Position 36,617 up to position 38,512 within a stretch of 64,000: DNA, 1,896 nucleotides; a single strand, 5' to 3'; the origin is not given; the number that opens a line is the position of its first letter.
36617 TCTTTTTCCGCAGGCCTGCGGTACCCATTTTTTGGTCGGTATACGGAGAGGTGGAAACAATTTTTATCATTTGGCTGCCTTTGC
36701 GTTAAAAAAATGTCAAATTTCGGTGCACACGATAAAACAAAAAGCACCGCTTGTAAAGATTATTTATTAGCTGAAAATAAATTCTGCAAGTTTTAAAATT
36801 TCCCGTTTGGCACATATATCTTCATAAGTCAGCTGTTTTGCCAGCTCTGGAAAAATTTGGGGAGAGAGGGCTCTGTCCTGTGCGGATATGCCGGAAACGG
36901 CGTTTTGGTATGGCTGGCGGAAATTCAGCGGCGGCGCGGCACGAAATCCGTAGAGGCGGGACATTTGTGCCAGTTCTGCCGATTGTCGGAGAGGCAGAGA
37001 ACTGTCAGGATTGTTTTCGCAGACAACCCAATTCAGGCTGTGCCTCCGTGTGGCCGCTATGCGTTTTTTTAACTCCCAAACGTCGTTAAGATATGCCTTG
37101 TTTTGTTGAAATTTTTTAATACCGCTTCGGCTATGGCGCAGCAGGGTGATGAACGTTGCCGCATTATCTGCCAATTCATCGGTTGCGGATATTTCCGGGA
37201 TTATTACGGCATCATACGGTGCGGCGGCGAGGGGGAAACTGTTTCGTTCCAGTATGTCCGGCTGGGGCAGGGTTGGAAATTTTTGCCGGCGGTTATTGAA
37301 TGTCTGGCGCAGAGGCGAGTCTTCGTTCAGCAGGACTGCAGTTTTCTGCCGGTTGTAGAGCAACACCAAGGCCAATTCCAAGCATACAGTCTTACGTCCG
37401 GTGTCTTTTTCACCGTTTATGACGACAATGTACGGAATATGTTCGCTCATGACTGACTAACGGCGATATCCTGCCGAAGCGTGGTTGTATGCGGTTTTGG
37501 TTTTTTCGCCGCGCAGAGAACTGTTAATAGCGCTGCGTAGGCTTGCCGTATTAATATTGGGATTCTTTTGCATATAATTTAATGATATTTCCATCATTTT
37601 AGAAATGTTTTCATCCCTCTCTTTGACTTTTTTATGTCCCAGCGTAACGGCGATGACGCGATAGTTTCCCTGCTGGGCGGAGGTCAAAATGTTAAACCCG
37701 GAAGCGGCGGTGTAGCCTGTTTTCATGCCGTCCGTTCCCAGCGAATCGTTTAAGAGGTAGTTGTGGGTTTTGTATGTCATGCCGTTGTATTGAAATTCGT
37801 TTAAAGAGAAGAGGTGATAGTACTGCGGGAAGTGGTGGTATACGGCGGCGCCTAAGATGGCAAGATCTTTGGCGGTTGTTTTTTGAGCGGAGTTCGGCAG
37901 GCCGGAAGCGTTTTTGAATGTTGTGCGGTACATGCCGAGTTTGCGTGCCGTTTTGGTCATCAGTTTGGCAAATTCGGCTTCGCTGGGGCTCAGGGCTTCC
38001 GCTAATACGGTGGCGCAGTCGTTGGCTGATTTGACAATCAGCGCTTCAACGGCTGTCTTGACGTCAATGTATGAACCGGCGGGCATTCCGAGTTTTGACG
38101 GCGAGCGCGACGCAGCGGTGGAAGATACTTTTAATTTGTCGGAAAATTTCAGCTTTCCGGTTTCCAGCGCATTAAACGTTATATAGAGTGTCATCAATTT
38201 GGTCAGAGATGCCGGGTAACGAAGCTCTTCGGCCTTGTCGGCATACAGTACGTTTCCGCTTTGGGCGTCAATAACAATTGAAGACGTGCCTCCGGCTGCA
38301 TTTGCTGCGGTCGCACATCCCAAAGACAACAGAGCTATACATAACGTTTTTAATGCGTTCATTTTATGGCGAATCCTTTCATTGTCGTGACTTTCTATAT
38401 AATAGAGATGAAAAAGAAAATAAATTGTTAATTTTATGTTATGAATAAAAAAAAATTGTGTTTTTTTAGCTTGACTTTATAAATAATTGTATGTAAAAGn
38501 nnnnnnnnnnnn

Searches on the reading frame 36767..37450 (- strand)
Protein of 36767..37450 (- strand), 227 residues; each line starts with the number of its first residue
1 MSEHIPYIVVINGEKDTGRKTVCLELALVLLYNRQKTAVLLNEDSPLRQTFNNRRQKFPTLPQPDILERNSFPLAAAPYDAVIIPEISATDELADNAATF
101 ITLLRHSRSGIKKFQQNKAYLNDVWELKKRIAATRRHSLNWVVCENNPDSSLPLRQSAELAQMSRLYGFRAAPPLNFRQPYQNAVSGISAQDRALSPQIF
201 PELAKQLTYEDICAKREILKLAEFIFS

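Call 7: search_protein_families(library=pfam, proteins=[window:36767-37450:-], max_evalue=0.1)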
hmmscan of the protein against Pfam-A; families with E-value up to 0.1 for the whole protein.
window:36767-37450:- (227 aa): 1 family
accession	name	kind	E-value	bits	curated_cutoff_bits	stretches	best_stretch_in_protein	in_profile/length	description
PF09140.17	MipZ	-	1.3e-05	25.1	20.7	1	113-192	148-231/262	ATPase MipZ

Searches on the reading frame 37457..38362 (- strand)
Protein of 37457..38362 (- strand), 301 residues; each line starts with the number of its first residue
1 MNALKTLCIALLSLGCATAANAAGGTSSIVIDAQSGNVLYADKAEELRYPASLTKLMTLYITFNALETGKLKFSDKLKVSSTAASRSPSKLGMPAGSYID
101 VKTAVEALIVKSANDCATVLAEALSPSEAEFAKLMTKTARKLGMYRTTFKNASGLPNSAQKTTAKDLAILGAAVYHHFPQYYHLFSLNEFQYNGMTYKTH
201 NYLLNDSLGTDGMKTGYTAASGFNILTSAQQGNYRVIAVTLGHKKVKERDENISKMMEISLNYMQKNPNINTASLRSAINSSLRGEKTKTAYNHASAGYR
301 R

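Call 7: search_protein_families(library=pfam, proteins=[window:37457-38362:-], max_evalue=0.1)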
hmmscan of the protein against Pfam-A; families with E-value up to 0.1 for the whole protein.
window:37457-38362:- (301 aa): 3 families
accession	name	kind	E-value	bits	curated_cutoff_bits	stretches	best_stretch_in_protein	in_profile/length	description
PF00768.25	Peptidase_S11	-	5.5e-56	190.1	27.6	1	25-244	12-238/239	D-alanyl-D-alanine carboxypeptidase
PF13354.11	Beta-lactamase2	-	4.5e-10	39.7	22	1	32-175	6-147/214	Beta-lactamase enzyme family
PF18709.6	DLP_helical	-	0.034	13.9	25.5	1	191-277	132-218/340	Dynamin-like helical domain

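Call 21: find_related_loci(query=window:37457-38362:-, collection=genome_contigs, flank=10000)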
Query window:37457-38362:- (301 aa) in genome_contigs; peptide patterns used: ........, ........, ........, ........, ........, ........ (x = any residue, [..] = any of these).
496 stretches matched a pattern; 162 encode a relative of the query (tblastn E <= 1e-3); the best 80 are kept; 80 distinct loci.
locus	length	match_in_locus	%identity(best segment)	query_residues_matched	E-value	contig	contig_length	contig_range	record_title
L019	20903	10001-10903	99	1-301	0e+0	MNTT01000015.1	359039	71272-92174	MAG: Acetobacter sp. 46_36 Ley3_66761_scaffold_4, whole genome shotgun sequence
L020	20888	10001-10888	88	1-294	1e-176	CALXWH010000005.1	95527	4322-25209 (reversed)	MAG: uncultured Alphaproteobacteria bacterium isolate BRZ_CV__bin18 genome assembly, contig: BRZ_CV__NODE_373_length_955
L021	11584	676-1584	86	1-301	2e-176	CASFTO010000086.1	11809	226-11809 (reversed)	uncultured Alphaproteobacteria bacterium isolate SI.A54.metabat-bins.112 genome assembly, contig: SI.A54.metabat-bins.11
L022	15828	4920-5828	86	1-301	1e-175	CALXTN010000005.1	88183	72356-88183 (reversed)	MAG: uncultured Alphaproteobacteria bacterium isolate BRZ_QQ__bin90 genome assembly, contig: BRZ_QQ__NODE_216_length_881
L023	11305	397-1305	85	1-301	6e-174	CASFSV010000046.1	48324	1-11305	uncultured Alphaproteobacteria bacterium isolate SI.O7.metabat-bins.100 genome assembly, contig: SI.O7.metabat-bins.100.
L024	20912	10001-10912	87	1-301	2e-170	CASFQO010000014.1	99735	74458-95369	uncultured Alphaproteobacteria bacterium isolate SI.O44.metabat-bins.180 genome assembly, contig: SI.O44.metabat-bins.18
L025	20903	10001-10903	84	1-301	2e-169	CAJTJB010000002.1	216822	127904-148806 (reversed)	MAG TPA_asm: uncultured Alphaproteobacteria bacterium isolate MGBC103325 genome assembly, contig: MGBC103325.2, whole ge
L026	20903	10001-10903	83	1-301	5e-169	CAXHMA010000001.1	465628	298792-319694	MAG: uncultured Alphaproteobacteria bacterium isolate ena-SAMPLE-TAB-22-03-2024-10:43:23:852-115549 genome assembly, con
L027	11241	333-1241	85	1-301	7e-169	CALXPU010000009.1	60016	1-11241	MAG: uncultured Alphaproteobacteria bacterium isolate BRZ_KG__bin92 genome assembly, contig: BRZ_KG__NODE_627_length_600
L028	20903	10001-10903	83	1-301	3e-168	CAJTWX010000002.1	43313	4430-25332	MAG TPA_asm: uncultured Alphaproteobacteria bacterium isolate MGBC117992 genome assembly, contig: MGBC117992.2, whole ge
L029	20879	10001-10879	84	1-293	7e-168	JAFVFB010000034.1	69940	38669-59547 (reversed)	MAG: Alphaproteobacteria bacterium isolate RGIG5112 Roe_deer_Rumen.Co__c1530259, whole genome shotgun sequence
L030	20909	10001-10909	84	1-301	6e-172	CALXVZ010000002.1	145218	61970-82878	MAG: uncultured Alphaproteobacteria bacterium isolate BRZ_SF__bin16 genome assembly, contig: BRZ_SF__NODE_95_length_1452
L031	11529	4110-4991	84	1-294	8e-167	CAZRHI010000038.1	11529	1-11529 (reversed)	MAG TPA_asm: uncultured Acetobacter sp. isolate SRP199465_co2_2 genome assembly, contig: NODE_17647_length_11529_cov_6.9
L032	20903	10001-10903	81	1-301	1e-165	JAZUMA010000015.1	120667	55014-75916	MAG: Alphaproteobacteria bacterium isolate T1900044899_TS20190365.MAGScoT_cleanbin_000002 SGB_3291_k141_2422825, whole g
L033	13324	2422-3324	81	1-301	8e-165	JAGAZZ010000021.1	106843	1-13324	MAG: Alphaproteobacteria bacterium isolate RGIG8928 Water_deer_Rectum-1__c157661, whole genome shotgun sequence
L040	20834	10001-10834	84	16-294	2e-156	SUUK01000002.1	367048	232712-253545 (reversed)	MAG: Alphaproteobacteria bacterium isolate SIG44 NODE_34_length_367048_cov_4.628705, whole genome shotgun sequence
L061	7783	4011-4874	60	5-292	7e-109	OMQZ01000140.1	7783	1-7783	uncultured Rhodospirillaceae bacterium isolate RUG803 genome assembly, contig: k87_29995994, whole genome shotgun sequen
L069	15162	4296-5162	60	5-292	8e-108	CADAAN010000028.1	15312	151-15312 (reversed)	MAG: uncultured proteobacterium isolate RUG13121 genome assembly, contig: RUG13121_asm_28, whole genome shotgun sequence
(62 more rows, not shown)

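Call 56: search_protein_families(library=pfam, proteins=[L061:2832-3458:-], max_evalue=0.01)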
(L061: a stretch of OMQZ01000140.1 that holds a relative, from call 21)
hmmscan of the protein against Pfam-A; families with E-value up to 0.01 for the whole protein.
L061:2832-3458:- (209 aa): 8 families
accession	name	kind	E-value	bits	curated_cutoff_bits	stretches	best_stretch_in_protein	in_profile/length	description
PF13505.12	OMP_b-brl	-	3.1e-18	67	28.7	1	11-209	3-175/175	Outer membrane protein beta-barrel domain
PF02462.21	Opacity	-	7e-09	36.3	21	1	86-190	13-116/126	Opacity family porin protein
PF01617.23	Surface_Ag_2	-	2.8e-08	34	22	1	102-177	135-201/247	Surface antigen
PF05736.17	OprF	-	8.4e-06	26.1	23.5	1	61-169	49-152/184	OprF membrane domain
PF02530.20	Porin_2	-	4.6e-05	23.4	22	1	110-191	276-343/357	Porin subfamily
PF01389.23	OmpA_membrane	-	0.00026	21.2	21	1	62-177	34-149/180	OmpA-like transmembrane domain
PF03922.20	OmpW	-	0.0033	17.8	24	0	105-186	87-170/195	OmpW family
PF10677.15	DUF2490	-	0.0065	16.7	29.8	0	144-184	27-60/186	Protein of unknown function (DUF2490)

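Call 57: search_protein_families(library=pfam, proteins=[L069:8299-9351:+], max_evalue=0.01)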
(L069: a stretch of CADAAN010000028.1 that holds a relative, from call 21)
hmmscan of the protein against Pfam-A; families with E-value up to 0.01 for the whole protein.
L069:8299-9351:+ (351 aa): 1 family
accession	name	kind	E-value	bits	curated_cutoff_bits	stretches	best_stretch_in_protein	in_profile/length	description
PF13306.12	LRR_5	-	5.8e-18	65.5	27.7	1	84-195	10-122/127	BspA type Leucine rich repeat region (6 copies)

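Call 75: search_protein_families(library=padloc, proteins=[L040:8062-9003:-], max_evalue=0.01)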
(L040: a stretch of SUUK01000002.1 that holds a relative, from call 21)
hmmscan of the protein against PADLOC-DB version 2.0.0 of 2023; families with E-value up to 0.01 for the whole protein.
L040:8062-9003:- (313 aa): 4 families
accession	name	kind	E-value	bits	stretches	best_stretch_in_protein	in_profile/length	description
PDLC04972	PDC-S26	-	1.5e-07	29.1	1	58-103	96-143/397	-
PDLC04983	PDC-S26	-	2.2e-06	25.3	1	43-118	73-150/413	-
PDLC04977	PDC-S26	-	7e-06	23.4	1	58-103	97-144/400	-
PDLC04980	PDC-S26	-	0.00046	17.7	1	17-117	65-152/389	-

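Call 76: search_protein_families(library=phrogs, proteins=[L040:2595-3779:+, L040:3861-4283:+, L040:4340-6685:+], max_evalue=0.001)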
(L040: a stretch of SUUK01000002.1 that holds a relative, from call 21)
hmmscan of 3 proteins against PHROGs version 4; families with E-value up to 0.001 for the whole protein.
L040:2595-3779:+ (394 aa): 8 families
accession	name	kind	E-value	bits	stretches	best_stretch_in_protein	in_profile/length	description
phrog_1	-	integration and excision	6e-67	228.3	1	19-393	105-448/611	integrase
phrog_216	-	integration and excision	2.9e-43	149.1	1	177-392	18-236/301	integrase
phrog_7685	-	integration and excision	2.1e-13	51.4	1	283-392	133-235/240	integrase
phrog_7269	-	integration and excision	1.6e-08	35.4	1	338-389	27-78/89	integrase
phrog_35951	-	unknown function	5.5e-08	34.2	1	338-393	20-75/97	-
phrog_23271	-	unknown function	2.4e-06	28.4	1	338-379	8-49/67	-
phrog_5830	-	integration and excision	1e-05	25.9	1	173-315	64-206/318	integrase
phrog_22184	-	unknown function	0.00028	21.5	0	182-276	149-249/254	-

L040:3861-4283:+ (140 aa): 0 families

L040:4340-6685:+ (781 aa): 9 families
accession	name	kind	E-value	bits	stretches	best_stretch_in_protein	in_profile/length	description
phrog_2373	-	DNA, RNA and nucleotide metabolism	2.9e-36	126.2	1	259-774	11-513/515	DNA helicase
phrog_1156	-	DNA, RNA and nucleotide metabolism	2.6e-32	113.3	1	38-217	6-199/855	DNA primase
phrog_5852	-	DNA, RNA and nucleotide metabolism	8.8e-23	81.9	1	42-190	63-228/242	DNA polymerase/primase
phrog_695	-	DNA, RNA and nucleotide metabolism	2.2e-20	74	1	45-284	8-266/704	DNA polymerase/primase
phrog_3022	-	DNA, RNA and nucleotide metabolism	6.6e-19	68.8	1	57-235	33-207/788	DNA primase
phrog_906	-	DNA, RNA and nucleotide metabolism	3.1e-18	66.9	1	65-215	75-249/872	DNA polymerase/primase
phrog_5177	-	DNA, RNA and nucleotide metabolism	1.3e-13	50.8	1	42-193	17-173/876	DNA polymerase/primase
phrog_10514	-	DNA, RNA and nucleotide metabolism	5.5e-08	32.5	1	450-563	422-537/750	DNA primase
phrog_19930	-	DNA, RNA and nucleotide metabolism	0.00095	18.5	0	43-129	8-92/865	DNA polymerase/primase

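Call 95: find_related_loci(query=L040:4340-6685:+, collection=viral_contigs, flank=8000)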
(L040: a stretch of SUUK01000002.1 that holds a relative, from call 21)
Query L040:4340-6685:+ (781 aa) in viral_contigs; peptide patterns used: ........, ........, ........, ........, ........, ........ (x = any residue, [..] = any of these).
28 stretches matched a pattern, but none encodes a relative of the query by tblastn (E <= 1e-3).

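Call 98: search_protein_families(library=pfam, proteins=[L040:8062-9003:-, L040:6706-7248:-, L040:3861-4283:+], max_evalue=0.01)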
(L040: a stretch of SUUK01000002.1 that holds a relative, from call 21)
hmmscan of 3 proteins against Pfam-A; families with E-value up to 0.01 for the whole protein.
L040:8062-9003:- (313 aa): 3 families
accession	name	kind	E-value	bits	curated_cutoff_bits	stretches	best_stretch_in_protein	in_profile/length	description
PF14281.12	PDDEXK_4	-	2e-06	28.3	22.3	1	54-133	60-142/183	PD-(D/E)XK nuclease superfamily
PF12108.13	SF3a60_bindingd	-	0.0027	18.1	22.3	1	162-175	7-20/27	Splicing factor SF3a60 binding domain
PF08378.17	NERD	-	0.0096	16.9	22.1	0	36-91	18-64/111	Nuclease-related domain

L040:6706-7248:- (180 aa): 4 families
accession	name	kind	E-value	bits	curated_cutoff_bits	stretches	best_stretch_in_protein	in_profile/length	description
PF00929.31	RNase_T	-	2.5e-26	93.6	24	1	18-173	1-164/164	Exonuclease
PF01612.26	DNA_pol_A_exo1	-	5.2e-06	26.8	23.6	1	100-150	78-127/173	3'-5' exonuclease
PF21762.3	DEDDh_C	-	0.00061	20.4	27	1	101-160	110-176/188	DNA polymerase III subunit epsilon-like, C-terminal domain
PF16473.11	Rv2179c-like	-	0.0068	16.6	27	0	17-119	2-120/177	3'-5' exoribonuclease Rv2179c-like domain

L040:3861-4283:+ (140 aa): 0 families
